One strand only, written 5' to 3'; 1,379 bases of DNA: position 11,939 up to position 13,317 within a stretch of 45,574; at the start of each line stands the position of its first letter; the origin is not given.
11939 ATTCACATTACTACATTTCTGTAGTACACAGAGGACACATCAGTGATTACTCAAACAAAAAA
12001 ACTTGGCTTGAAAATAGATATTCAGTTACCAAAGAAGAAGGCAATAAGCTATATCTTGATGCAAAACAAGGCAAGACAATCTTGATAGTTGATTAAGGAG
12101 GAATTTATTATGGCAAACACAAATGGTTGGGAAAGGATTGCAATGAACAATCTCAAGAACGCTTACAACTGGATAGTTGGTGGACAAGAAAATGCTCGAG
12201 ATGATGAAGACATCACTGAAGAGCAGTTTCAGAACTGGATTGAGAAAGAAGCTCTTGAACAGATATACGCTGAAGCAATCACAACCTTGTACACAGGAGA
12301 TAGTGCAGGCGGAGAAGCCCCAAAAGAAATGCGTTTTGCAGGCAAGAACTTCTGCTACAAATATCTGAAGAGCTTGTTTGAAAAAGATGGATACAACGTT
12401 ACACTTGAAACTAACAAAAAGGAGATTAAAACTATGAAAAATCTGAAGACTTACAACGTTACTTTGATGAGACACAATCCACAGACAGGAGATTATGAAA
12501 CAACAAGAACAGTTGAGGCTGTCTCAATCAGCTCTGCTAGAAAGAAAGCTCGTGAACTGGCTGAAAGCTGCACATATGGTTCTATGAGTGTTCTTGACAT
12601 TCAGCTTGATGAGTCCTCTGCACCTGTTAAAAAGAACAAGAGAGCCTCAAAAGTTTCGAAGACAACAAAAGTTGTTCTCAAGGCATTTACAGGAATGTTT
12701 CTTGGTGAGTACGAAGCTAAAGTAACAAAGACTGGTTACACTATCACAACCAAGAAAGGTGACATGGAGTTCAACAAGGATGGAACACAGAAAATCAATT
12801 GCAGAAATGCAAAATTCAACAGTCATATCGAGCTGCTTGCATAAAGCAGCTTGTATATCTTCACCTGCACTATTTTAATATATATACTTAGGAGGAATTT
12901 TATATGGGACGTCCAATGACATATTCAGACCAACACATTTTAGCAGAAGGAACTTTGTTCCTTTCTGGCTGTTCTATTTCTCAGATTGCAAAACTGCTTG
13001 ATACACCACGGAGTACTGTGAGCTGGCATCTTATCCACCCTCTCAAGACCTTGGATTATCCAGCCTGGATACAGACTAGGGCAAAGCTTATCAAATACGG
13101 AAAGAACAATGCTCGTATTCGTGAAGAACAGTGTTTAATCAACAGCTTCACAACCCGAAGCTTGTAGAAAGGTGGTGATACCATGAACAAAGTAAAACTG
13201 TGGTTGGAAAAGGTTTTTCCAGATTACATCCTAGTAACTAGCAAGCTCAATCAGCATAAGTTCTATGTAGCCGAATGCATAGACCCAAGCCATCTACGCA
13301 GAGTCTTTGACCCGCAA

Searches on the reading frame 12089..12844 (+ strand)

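Call 18: search_protein_families(library=phrogs, proteins=[window:12089-12844:+], max_evalue=0.001)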
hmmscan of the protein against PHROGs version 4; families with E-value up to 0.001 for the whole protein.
window:12089-12844:+ (251 aa): 3 families
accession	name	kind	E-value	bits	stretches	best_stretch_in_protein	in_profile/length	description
phrog_38764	-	unknown function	3.2e-22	79.2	1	118-172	2-58/61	-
phrog_13625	-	unknown function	0.00069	20.7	0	93-144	39-91/94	-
phrog_22747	-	unknown function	0.00086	20.8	0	23-69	14-60/102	-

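Call 81: search_protein_families(library=pfam, proteins=[window:12089-12844:+], max_evalue=0.01)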
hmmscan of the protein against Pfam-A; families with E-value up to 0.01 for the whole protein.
window:12089-12844:+ (251 aa): 0 families

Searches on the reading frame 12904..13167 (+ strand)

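Call 81: search_protein_families(library=pfam, proteins=[window:12904-13167:+], max_evalue=0.01)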
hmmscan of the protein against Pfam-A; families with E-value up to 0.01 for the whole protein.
window:12904-13167:+ (87 aa): 4 families
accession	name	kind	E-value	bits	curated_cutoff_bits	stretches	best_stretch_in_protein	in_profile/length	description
PF12840.13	HTH_20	-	0.00034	21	27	1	22-43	18-39/51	Helix-turn-helix domain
PF02796.21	HTH_7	-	0.00039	20.9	23.8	1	2-39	1-38/45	Helix-turn-helix domain of resolvase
PF13936.12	HTH_38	-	0.0018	18.4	27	1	18-40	16-38/44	Helix-turn-helix domain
PF14493.12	HTH_40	-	0.0065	17.2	27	1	18-49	8-39/89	Helix-turn-helix domain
